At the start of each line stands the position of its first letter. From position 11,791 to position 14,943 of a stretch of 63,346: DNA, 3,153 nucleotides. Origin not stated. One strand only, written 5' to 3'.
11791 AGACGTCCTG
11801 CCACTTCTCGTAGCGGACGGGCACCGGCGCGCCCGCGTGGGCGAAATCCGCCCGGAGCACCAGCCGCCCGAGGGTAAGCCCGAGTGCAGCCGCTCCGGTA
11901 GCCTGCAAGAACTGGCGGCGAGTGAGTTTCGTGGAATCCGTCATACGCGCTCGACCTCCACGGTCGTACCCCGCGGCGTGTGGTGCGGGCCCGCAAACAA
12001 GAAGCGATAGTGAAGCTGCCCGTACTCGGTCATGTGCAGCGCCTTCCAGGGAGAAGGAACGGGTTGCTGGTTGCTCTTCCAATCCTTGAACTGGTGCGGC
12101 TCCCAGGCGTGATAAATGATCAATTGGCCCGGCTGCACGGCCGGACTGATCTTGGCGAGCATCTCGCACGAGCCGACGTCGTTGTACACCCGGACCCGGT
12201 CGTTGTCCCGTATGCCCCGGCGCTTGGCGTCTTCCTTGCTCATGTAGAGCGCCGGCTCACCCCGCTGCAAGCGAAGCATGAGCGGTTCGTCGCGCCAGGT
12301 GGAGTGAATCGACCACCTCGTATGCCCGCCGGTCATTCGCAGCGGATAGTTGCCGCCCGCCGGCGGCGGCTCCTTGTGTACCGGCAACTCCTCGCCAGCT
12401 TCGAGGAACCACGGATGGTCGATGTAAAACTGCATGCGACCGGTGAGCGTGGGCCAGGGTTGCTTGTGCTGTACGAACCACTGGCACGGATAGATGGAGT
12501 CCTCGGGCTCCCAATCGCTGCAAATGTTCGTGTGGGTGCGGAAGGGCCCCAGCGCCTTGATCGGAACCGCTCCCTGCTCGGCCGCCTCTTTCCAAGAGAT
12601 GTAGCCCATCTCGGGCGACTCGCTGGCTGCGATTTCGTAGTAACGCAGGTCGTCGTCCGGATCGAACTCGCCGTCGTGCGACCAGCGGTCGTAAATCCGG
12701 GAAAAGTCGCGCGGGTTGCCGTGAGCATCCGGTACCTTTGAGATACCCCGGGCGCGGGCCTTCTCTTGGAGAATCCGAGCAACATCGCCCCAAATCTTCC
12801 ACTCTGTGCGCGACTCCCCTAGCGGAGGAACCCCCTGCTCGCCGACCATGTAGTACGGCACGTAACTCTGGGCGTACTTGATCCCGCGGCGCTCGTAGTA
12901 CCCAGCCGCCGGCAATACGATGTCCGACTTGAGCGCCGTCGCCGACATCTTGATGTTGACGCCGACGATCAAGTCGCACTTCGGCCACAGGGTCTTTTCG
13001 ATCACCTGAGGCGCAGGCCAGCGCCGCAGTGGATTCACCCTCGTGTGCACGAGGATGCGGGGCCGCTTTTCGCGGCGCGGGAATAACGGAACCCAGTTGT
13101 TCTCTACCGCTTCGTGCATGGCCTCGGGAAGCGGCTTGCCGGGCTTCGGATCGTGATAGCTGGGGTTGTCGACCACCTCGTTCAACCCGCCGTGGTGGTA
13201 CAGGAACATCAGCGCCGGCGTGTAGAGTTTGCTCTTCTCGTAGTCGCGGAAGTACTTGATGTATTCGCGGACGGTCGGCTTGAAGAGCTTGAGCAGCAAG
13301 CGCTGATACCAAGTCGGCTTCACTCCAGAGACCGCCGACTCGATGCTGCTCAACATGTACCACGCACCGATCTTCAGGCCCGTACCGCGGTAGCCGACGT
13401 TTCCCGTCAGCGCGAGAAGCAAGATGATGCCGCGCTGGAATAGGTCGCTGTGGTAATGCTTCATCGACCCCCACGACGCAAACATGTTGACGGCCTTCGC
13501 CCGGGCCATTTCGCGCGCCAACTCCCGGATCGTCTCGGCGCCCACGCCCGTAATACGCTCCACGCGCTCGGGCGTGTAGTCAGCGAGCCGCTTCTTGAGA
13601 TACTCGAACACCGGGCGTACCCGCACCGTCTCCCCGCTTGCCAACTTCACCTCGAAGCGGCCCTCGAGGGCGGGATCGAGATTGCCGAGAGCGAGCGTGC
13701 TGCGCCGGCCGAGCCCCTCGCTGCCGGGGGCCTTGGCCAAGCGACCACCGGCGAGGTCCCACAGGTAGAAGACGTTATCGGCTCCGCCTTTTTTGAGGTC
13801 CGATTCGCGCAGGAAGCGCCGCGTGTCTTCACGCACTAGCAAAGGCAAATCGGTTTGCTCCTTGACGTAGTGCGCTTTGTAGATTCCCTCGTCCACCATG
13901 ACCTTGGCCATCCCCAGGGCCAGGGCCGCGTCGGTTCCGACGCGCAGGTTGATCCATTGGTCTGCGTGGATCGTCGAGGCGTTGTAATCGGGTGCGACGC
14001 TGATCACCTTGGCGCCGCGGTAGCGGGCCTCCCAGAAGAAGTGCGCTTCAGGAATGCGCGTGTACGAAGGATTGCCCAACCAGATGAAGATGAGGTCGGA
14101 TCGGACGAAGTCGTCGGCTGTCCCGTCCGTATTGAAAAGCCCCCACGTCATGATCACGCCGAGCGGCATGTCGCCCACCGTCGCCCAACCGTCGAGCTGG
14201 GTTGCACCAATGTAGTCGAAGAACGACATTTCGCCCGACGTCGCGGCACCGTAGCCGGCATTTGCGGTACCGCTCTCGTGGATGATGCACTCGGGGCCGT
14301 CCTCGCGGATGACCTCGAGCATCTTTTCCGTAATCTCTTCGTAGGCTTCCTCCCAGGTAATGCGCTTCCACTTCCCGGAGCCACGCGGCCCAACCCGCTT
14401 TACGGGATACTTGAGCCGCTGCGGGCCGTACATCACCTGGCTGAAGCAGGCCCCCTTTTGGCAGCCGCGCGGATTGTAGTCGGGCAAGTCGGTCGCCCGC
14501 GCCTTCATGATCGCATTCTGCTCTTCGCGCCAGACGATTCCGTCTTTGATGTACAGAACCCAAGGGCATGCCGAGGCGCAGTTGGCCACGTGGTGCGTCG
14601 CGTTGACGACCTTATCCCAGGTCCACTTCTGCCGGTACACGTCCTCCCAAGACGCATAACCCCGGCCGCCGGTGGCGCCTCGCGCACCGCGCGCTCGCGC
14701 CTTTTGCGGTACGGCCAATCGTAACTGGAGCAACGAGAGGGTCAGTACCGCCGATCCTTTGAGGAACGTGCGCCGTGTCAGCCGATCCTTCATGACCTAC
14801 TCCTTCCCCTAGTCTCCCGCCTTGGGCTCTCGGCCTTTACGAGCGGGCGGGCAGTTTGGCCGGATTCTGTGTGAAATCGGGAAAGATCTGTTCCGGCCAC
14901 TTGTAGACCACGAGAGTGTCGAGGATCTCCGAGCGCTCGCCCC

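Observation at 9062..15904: Beta-first, gamma-less operon with two overlapping alpha genes of different FS0 classes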

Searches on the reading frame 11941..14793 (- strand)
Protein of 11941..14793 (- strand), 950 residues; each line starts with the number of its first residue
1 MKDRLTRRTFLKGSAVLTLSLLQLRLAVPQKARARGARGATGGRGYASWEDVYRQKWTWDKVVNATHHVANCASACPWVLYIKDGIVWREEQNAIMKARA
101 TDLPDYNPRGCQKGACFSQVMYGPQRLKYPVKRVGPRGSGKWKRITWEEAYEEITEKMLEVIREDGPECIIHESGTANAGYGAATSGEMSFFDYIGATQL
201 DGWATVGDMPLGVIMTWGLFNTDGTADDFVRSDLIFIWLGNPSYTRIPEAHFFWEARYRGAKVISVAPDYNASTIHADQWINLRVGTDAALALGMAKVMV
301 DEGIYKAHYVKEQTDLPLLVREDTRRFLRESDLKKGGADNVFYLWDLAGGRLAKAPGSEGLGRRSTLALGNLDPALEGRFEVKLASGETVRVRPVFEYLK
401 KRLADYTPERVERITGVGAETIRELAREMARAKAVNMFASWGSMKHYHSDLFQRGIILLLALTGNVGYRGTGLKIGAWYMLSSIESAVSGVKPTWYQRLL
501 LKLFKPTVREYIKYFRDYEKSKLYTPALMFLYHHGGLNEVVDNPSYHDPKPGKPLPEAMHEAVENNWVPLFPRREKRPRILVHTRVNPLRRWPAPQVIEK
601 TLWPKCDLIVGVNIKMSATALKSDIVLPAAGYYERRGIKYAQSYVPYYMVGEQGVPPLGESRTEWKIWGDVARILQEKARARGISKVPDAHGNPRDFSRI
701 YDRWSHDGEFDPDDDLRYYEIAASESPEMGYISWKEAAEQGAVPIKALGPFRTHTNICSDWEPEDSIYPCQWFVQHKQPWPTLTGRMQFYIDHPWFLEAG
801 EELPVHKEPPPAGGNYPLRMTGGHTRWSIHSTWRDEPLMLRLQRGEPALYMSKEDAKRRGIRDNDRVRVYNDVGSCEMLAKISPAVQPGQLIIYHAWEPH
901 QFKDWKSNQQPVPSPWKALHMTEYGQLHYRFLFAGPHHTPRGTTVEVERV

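Call 8: search_protein_families(library=ncbifam, proteins=[window:11941-14793:-])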
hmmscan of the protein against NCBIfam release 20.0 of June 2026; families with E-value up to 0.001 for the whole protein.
window:11941-14793:- (950 aa): 23 families
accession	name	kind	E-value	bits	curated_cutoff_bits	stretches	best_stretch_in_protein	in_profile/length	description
TIGR03479.1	DMSO_red_II_alp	subfamily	1.8e-293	976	984.75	1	7-948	1-913/913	molybdopterin-dependent oxidoreductase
NF042978.1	EthbenzDh_ebdA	equivalog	6.4e-196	653.1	2000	2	6-474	20-480/977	ethylbenzene dehydrogenase subunit alpha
TIGR01580.1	narG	equivalog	2e-95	320.5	1084.15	5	137-333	152-360/1235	nitrate reductase subunit alpha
TIGR02166.1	dmsA_ynfE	subfamily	1.9e-71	241.2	777.7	4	60-310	41-295/794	DMSO/selenate family reductase complex A subunit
NF041884.1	selenate_YnfF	exception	2.3e-54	184.5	1650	3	5-307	1-292/798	selenate/tellurate reductase subunit YnfF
NF011566.1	PRK14990.1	exception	2.5e-53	181.3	1600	3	59-309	55-314/814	dimethylsulfoxide reductase subunit A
NF041885.1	selenate_YnfE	exception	4.8e-53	180.1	1675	3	5-307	3-299/805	selenate/tellurate reductase subunit YnfE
NF012032.0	PRK15488.1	equivalog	1.7e-50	171.9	694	3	104-313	76-280/759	thiosulfate reductase PhsA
TIGR01591.1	Fdh-alpha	equivalog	4e-49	167.3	666.25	3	72-314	6-238/672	formate dehydrogenase subunit alpha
TIGR00509.1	bisC_fam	subfamily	8.6e-35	120.2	1017.55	4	793-897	606-708/772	molybdopterin guanine dinucleotide-containing S/N-oxide reductase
NF047855.1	AssmNtatRedNasC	equivalog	7.4e-31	107.1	1100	2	91-315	42-264/708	assimilatory nitrate reductase catalytic subunit NasC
TIGR01553.1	formate-DH-alph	equivalog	8e-28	96.7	814.2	2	63-323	43-313/1009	formate dehydrogenase-N subunit alpha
NF011682.0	PRK15102.1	equivalog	2.3e-27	95.5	909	3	405-486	330-410/829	trimethylamine-N-oxide reductase TorA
TIGR02164.1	torA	equivalog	3.8e-26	91.5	1465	3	406-498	327-417/824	trimethylamine-N-oxide reductase TorA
NF041783.2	mnquin_red_QrcB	equivalog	1.2e-24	86.5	440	1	114-304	95-282/695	menaquinone reductase molybdopterin-binding-like subunit QrcB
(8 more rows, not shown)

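Call 17: search_solved_structures(query=window:11941-14793:-, show_alignments=1, max_evalue=1e-20)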
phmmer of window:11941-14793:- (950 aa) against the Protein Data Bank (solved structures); distinct sequences matched with E-value up to 1e-20: 17.
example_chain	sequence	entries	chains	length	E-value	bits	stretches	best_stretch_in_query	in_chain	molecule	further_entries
2ivf_A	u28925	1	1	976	2.2e-185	621.5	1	7-948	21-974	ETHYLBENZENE DEHYDROGENASE ALPHA-SUBUNIT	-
4ydd_A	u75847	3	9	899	2.9e-177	594.6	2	40-478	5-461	DMSO reductase family type II enzyme, molybdopterin subunit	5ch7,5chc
5e7o_A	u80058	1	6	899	4.9e-177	593.9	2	40-474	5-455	DMSO reductase family type II enzyme, molybdopterin subunit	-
3egw_A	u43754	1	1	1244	2.1e-78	267.4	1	136-325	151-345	Respiratory nitrate reductase 1 alpha chain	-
1r27_A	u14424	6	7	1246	2.5e-78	267.1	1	136-325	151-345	Respiratory nitrate reductase 1 alpha chain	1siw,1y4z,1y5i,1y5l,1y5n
1q16_A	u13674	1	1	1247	2.6e-78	267.1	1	136-325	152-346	Respiratory nitrate reductase 1 alpha chain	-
3ir7_A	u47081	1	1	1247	4.3e-78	266.3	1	136-325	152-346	Respiratory nitrate reductase 1 alpha chain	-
3ir6_A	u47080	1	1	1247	4.3e-77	263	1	136-325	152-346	Respiratory nitrate reductase 1 alpha chain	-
3ir5_A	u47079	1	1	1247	1.2e-76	261.5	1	136-325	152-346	Respiratory nitrate reductase 1 alpha chain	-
7b04_B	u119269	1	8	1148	1.5e-50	175.1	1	201-680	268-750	Nitrite oxidoreductase subunit A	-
9vap_A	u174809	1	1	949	7.2e-31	110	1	87-315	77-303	Formate dehydrogenase molybdopterin-binding subunit FdhA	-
2vpw_A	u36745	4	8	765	3.4e-28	101.1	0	83-314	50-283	THIOSULFATE REDUCTASE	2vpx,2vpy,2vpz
1aa6_A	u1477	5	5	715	2.4e-24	88.4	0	72-315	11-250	FORMATE DEHYDROGENASE H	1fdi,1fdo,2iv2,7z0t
7vw6_A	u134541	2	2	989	1.5e-22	82.4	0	396-515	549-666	Formate dehydrogenase | Tungsten-containing formate dehydrogenase alpha subunit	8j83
7e5z_A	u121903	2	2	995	1.6e-22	82.4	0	396-515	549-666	Formate dehydrogenase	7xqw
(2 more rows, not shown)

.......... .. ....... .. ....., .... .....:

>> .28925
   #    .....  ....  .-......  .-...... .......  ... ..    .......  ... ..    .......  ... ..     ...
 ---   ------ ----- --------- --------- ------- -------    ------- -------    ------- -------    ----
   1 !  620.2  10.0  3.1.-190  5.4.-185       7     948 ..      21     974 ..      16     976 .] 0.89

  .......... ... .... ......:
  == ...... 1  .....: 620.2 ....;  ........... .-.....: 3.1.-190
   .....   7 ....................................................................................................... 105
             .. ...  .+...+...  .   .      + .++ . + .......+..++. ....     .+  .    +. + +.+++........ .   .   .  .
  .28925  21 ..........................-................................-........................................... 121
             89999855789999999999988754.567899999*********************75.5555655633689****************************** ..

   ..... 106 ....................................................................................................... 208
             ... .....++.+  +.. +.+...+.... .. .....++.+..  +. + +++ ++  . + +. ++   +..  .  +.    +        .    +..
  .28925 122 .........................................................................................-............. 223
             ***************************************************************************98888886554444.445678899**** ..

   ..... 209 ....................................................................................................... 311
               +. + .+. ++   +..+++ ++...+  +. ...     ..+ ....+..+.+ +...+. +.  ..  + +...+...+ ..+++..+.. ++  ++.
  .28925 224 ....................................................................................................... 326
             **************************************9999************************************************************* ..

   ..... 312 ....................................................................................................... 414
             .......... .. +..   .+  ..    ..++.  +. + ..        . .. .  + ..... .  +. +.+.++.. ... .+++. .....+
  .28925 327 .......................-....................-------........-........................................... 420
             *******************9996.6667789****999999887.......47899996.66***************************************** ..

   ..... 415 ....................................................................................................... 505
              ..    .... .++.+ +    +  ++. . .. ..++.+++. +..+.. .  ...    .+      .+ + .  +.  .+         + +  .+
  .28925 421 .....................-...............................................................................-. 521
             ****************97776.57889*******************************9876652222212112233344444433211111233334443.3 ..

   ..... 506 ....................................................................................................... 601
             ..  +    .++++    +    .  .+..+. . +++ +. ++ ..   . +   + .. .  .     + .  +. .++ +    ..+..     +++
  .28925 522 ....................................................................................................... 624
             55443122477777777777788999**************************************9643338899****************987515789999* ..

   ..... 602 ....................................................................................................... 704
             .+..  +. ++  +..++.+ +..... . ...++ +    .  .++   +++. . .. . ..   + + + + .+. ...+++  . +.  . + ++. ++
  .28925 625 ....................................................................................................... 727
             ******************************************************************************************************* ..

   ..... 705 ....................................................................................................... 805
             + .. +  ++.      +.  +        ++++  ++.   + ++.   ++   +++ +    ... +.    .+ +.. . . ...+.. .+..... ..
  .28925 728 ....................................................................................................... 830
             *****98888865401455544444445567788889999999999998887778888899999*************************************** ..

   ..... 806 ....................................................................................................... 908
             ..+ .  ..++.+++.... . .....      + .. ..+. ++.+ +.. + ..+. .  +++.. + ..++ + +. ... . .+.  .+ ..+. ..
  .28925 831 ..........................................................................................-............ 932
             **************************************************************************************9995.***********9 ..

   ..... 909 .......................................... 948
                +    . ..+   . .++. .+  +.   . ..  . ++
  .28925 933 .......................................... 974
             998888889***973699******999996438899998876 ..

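Call 24: find_homologous_proteins(query=window:11941-14793:-, max_evalue=1e-50)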
Query window:11941-14793:- (950 aa): 3743 proteins with E <= 1e-50 among 8000 candidates; the best 120 are listed.
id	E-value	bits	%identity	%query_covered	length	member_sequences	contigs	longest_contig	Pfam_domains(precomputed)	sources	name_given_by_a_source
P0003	0.0e+0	1995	86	100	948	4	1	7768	PF00384.28,PF01568.28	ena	-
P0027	0.0e+0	1596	69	100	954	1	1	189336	PF00384.28,PF01568.28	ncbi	ncbi:MAG: molybdopterin-dependent oxidoreductase [Candidatus Binatia bacterium]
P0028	0.0e+0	1575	67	100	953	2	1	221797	PF00384.28,PF01568.28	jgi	jgi:DMSO reductase family type II enzyme molybdopterin subunit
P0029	0.0e+0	1569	67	100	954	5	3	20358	PF00384.28,PF01568.28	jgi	jgi:DMSO reductase family type II enzyme molybdopterin subunit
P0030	0.0e+0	1567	68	99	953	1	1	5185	PF00384.28,PF01568.28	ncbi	-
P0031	0.0e+0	1559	68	99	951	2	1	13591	PF00384.28,PF01568.28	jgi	-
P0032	0.0e+0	1557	70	95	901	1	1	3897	PF00384.28,PF01568.28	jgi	jgi:DMSO reductase family type II enzyme molybdopterin subunit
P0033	0.0e+0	1556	67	100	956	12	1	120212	PF00384.28,PF01568.28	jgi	jgi:DMSO reductase family type II enzyme molybdopterin subunit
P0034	0.0e+0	1552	67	100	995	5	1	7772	PF00384.28,PF01568.28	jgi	jgi:DMSO reductase family type II enzyme molybdopterin subunit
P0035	0.0e+0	1550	67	100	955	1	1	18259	PF00384.28,PF01568.28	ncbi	-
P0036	0.0e+0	1548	67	100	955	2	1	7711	PF00384.28,PF01568.28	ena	-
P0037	0.0e+0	1540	66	100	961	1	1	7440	PF00384.28,PF01568.28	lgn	-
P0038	0.0e+0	1539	67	99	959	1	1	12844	PF00384.28,PF01568.28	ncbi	-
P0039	0.0e+0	1532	65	100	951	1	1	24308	PF00384.28,PF01568.28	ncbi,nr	ncbi:MAG: molybdopterin-dependent oxidoreductase [Deltaproteobacteria bacterium]|nr:molybdopterin-de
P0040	0.0e+0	1529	65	100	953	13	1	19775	PF00384.28,PF01568.28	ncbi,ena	-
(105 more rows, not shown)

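Call 25: find_encoding_contigs(protein=P0027, flank=10000, max_places=2)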
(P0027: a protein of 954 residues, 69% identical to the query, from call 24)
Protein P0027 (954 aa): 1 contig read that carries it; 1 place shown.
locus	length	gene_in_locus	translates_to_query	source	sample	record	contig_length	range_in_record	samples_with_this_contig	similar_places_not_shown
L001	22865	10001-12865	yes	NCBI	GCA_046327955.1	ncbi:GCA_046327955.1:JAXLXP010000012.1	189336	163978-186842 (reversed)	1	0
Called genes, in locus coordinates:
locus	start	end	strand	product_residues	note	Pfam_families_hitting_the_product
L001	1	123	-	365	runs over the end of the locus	PF08240:ADH_N, PF00107:ADH_zinc_N, PF13602:ADH_zinc_N_2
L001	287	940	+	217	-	PF00440:TetR_N, PF16859:TetR_C_11 (weak)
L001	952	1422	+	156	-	PF13577:SnoaL_4, PF12680:SnoaL_2 (weak)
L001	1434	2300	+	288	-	PF00296:Bac_luciferase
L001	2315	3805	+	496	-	PF00890:FAD_binding_2, PF01266:DAO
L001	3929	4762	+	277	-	PF00296:Bac_luciferase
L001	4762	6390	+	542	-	PF00501:AMP-binding, PF13193:AMP-binding_C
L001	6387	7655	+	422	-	PF00155:Aminotran_1_2, PF00266:Aminotran_5, PF01053:Cys_Met_Meta_PP (weak)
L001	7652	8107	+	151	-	PF01592:NifU_N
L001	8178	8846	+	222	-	PF09459:EB_dh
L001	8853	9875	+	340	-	PF12797:Fer4_2 (faint), PF12837:Fer4_6 (faint), PF13187:Fer4_9 (faint), PF13237:Fer4_10 (weak), PF13247:Fer4_11, PF12838:Fer4_7 (weak)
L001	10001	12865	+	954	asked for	PF00384:Molybdopterin, PF01568:Molydop_binding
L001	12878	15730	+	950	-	PF00384:Molybdopterin, PF01568:Molydop_binding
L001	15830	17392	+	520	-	PF00890:FAD_binding_2 (weak), PF00996:GDI (faint), PF01266:DAO, PF01494:FAD_binding_3 (faint), PF01593:Amino_oxidase, PF01946:Thi4 (weak), PF12831:FAD_oxidored (weak), PF13450:NAD_binding_8, +2 more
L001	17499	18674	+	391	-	PF02771:Acyl-CoA_dh_N, PF02770:Acyl-CoA_dh_M, PF00441:Acyl-CoA_dh_1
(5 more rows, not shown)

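Call 26: find_encoding_contigs(protein=P0028, flank=10000, max_places=2)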
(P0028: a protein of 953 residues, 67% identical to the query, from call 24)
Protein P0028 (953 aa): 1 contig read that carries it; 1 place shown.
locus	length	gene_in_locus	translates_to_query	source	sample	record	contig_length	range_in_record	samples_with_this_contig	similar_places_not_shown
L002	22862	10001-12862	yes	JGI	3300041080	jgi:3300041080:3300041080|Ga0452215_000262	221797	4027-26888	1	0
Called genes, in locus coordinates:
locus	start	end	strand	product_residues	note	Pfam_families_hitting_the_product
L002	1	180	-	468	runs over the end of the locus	PF04389:Peptidase_M28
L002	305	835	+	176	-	-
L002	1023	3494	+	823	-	-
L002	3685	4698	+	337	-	-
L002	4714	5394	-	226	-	PF07969:Amidohydro_3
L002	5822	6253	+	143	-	-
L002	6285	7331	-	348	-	PF08240:ADH_N, PF00107:ADH_zinc_N, PF13602:ADH_zinc_N_2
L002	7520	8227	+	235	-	PF00440:TetR_N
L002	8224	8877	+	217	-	PF09459:EB_dh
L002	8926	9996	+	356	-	PF12797:Fer4_2 (faint), PF12837:Fer4_6 (faint), PF13237:Fer4_10 (faint), PF13247:Fer4_11, PF12838:Fer4_7 (weak)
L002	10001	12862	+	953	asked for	PF00384:Molybdopterin, PF01568:Molydop_binding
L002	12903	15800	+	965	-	PF00384:Molybdopterin, PF01568:Molydop_binding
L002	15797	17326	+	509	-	PF00890:FAD_binding_2 (weak), PF00996:GDI (faint), PF01266:DAO (weak), PF01593:Amino_oxidase, PF03486:HI0933_like (faint), PF12831:FAD_oxidored (weak), PF13450:NAD_binding_8, PF01266:DAO (weak), +1 more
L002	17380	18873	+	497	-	PF13452:FAS1_DH_region, PF12172:zf-ChsH2, PF01796:OB_ChsH2_C, PF01575:MaoC_dehydratas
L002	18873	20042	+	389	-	PF22691:Thiolase_C_1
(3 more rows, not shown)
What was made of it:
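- These are hallmarks of steroid side-chain degradation (calls 25, 26).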
